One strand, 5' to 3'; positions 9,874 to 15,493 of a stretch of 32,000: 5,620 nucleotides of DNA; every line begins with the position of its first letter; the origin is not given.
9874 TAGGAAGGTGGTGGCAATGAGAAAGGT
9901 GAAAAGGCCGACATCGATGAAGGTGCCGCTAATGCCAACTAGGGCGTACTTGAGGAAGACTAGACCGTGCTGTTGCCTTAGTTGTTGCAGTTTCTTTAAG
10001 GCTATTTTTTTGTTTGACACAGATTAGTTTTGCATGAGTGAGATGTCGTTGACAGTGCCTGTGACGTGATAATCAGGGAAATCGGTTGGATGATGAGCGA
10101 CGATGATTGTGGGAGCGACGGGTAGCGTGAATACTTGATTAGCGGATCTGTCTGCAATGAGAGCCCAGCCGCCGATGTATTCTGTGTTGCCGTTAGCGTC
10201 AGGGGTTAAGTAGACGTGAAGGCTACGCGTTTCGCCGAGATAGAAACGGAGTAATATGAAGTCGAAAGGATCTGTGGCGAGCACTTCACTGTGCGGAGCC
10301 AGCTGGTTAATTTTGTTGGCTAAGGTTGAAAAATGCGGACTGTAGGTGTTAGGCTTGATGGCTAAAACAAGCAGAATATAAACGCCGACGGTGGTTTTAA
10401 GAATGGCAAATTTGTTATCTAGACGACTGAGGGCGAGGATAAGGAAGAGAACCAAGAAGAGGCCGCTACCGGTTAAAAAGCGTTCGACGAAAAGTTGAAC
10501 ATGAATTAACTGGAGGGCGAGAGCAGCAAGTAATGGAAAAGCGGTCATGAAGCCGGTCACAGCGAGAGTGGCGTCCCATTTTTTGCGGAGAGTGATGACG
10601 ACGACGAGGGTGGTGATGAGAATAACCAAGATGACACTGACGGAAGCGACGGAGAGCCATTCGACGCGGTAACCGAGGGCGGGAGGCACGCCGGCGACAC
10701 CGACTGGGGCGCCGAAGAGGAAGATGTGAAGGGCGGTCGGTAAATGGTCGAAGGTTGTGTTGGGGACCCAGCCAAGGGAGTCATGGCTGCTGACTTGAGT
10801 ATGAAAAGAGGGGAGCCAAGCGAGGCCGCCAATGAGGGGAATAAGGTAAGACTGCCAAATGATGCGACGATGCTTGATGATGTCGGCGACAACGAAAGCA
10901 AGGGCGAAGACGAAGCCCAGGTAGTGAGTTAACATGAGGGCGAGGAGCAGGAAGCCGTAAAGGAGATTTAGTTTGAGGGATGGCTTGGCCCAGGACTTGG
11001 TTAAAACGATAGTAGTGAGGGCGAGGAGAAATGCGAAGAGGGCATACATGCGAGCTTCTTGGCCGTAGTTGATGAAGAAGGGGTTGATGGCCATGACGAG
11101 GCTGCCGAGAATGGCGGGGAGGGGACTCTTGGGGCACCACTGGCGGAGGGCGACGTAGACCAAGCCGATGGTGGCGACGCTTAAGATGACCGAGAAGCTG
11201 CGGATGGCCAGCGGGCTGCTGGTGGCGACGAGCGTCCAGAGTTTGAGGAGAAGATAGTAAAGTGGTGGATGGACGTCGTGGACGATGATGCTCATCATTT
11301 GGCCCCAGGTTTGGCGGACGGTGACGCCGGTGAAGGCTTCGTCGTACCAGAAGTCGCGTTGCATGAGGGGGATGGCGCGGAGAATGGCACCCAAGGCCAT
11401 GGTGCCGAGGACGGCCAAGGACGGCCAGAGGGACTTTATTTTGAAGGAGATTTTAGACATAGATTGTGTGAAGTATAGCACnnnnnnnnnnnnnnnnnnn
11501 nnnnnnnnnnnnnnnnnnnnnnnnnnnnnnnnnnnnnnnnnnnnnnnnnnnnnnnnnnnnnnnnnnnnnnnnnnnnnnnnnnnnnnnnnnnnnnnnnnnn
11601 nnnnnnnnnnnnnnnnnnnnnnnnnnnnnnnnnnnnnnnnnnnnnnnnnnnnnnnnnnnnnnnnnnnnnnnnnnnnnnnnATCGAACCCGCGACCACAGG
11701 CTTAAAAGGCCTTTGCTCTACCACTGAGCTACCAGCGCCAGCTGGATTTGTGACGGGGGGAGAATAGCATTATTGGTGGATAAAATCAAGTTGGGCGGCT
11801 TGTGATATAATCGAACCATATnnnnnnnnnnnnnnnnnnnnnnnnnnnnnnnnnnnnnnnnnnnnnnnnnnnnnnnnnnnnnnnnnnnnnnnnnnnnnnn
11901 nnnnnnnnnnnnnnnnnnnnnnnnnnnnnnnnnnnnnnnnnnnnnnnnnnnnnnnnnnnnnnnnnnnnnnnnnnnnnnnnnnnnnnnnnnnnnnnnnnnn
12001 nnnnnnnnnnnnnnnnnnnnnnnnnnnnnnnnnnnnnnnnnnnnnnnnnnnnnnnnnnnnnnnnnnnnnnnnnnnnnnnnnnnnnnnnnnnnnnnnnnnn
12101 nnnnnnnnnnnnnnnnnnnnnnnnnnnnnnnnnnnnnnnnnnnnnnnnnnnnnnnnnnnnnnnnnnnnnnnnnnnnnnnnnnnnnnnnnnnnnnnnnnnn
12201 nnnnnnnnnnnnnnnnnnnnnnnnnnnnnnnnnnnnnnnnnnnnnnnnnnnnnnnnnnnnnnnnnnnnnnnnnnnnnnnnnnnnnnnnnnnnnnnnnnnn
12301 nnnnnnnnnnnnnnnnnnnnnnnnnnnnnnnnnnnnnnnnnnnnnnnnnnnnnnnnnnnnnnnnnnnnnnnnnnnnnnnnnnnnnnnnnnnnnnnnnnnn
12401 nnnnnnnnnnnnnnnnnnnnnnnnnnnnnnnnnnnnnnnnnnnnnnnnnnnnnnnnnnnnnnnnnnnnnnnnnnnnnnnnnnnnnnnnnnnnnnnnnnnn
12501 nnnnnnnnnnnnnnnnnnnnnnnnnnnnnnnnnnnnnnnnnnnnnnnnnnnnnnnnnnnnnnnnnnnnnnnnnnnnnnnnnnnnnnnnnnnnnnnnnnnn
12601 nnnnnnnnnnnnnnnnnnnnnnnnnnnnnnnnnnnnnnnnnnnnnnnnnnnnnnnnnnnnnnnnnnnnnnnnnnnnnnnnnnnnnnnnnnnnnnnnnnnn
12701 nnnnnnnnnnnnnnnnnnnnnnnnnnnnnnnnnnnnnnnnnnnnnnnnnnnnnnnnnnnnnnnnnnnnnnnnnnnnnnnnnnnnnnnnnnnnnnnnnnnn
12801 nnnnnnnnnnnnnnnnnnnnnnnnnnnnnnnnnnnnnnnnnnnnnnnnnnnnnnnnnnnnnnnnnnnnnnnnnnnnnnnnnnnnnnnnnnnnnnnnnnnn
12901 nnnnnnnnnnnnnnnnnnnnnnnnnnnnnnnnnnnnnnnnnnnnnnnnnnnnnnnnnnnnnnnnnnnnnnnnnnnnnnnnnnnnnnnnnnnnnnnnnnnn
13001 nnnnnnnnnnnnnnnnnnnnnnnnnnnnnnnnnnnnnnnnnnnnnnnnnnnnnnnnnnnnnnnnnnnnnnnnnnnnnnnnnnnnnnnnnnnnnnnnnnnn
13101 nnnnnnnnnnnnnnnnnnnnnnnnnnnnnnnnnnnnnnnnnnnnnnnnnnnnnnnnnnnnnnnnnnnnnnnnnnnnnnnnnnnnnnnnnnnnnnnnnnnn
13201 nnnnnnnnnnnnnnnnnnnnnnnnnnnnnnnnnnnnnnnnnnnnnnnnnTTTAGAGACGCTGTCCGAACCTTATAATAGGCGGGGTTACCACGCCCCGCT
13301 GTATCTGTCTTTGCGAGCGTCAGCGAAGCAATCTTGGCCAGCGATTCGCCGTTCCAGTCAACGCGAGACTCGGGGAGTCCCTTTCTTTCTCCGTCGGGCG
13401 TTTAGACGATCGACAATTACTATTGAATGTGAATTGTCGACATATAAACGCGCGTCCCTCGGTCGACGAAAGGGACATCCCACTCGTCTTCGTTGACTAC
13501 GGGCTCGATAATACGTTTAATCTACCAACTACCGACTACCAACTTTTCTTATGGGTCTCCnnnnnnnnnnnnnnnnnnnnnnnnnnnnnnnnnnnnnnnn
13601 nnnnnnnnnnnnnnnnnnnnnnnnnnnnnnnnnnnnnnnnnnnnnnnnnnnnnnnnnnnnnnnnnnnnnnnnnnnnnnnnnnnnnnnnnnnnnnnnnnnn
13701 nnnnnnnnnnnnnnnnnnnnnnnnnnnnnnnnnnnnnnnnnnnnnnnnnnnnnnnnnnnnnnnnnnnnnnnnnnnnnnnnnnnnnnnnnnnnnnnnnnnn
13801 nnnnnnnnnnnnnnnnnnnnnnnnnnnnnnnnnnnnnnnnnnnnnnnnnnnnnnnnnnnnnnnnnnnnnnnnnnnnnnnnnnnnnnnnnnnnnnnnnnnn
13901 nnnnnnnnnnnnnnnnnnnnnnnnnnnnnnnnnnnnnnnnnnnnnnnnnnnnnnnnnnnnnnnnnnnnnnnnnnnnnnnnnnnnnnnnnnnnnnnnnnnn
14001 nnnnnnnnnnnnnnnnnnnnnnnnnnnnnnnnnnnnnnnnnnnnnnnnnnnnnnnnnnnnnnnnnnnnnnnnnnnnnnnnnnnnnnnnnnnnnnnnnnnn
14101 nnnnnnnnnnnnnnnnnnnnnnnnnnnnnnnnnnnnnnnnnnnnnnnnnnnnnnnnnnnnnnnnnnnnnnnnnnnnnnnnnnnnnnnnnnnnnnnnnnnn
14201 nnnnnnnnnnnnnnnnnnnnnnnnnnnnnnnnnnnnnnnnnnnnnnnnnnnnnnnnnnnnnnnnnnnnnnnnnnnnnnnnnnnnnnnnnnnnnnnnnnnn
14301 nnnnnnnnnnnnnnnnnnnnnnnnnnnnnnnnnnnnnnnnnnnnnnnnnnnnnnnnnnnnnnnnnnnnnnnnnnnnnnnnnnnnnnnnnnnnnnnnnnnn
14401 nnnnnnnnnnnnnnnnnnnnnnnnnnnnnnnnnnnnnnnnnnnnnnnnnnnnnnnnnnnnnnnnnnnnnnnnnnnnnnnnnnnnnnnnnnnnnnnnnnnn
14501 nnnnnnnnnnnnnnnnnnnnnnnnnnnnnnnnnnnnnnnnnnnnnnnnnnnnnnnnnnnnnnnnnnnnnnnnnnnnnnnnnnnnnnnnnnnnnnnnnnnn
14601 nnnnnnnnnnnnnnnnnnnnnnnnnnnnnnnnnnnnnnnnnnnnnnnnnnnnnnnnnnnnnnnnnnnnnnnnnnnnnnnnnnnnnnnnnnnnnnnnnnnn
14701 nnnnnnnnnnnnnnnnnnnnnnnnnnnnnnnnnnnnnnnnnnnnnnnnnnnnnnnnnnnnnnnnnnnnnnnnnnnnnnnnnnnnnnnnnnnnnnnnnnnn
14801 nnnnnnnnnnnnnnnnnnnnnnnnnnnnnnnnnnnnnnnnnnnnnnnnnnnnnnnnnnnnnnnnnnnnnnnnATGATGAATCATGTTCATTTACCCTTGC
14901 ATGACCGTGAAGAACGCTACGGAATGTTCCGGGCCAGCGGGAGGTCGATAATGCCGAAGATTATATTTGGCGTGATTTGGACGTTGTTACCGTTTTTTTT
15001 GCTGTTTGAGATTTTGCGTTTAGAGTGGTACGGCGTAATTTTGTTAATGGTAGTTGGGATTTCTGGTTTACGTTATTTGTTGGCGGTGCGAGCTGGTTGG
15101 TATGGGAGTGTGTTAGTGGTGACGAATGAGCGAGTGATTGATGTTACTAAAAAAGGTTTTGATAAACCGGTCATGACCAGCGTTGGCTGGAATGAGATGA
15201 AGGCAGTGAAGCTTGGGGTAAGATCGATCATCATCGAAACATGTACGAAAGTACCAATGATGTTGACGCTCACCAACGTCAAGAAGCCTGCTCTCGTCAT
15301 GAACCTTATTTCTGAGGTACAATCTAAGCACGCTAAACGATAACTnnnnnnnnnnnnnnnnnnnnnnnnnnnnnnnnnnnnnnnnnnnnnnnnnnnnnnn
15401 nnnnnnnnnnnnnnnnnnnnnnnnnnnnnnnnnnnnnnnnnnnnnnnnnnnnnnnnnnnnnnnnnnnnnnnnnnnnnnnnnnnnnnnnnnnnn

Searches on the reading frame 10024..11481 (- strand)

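Call 13: search_protein_families(library=pfam, proteins=[window:10024-11481:-])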
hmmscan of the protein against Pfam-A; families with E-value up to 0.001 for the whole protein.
window:10024-11481:- (485 aa): 1 family
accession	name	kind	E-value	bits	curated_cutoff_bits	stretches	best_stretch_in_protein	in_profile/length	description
PF13231.12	PMT_2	-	6.4e-10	39.9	26.1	1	71-224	2-152/160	Dolichyl-phosphate-mannose-protein mannosyltransferase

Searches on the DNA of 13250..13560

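Call 65: search_rna_families(source=window, start=13250, end=13560, threshold=evalue, max_evalue=1)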
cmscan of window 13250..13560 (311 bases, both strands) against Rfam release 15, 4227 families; matches with E-value up to 1: 0.
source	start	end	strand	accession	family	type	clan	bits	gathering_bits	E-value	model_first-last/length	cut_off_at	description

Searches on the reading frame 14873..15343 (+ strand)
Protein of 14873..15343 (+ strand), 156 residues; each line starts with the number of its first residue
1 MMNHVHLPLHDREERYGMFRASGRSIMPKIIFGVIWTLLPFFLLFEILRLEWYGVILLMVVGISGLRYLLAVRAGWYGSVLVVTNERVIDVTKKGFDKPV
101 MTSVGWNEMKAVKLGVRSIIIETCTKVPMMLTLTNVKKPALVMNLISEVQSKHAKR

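Call 13: search_protein_families(library=pfam, proteins=[window:14873-15343:+])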
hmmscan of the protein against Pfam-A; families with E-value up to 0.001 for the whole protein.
window:14873-15343:+ (156 aa): 0 families

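Call 75: search_protein_families(library=pfam, max_evalue=0.1, proteins=[window:14873-15343:+])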
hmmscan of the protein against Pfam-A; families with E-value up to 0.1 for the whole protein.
window:14873-15343:+ (156 aa): 2 families
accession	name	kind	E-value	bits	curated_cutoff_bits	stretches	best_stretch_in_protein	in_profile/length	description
PF14470.12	bPH_3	-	0.011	16.6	23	1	79-114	23-58/95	Bacterial PH domain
PF02898.20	NO_synthase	-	0.037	13.4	22.7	1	43-106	202-266/362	Nitric oxide synthase, oxygenase domain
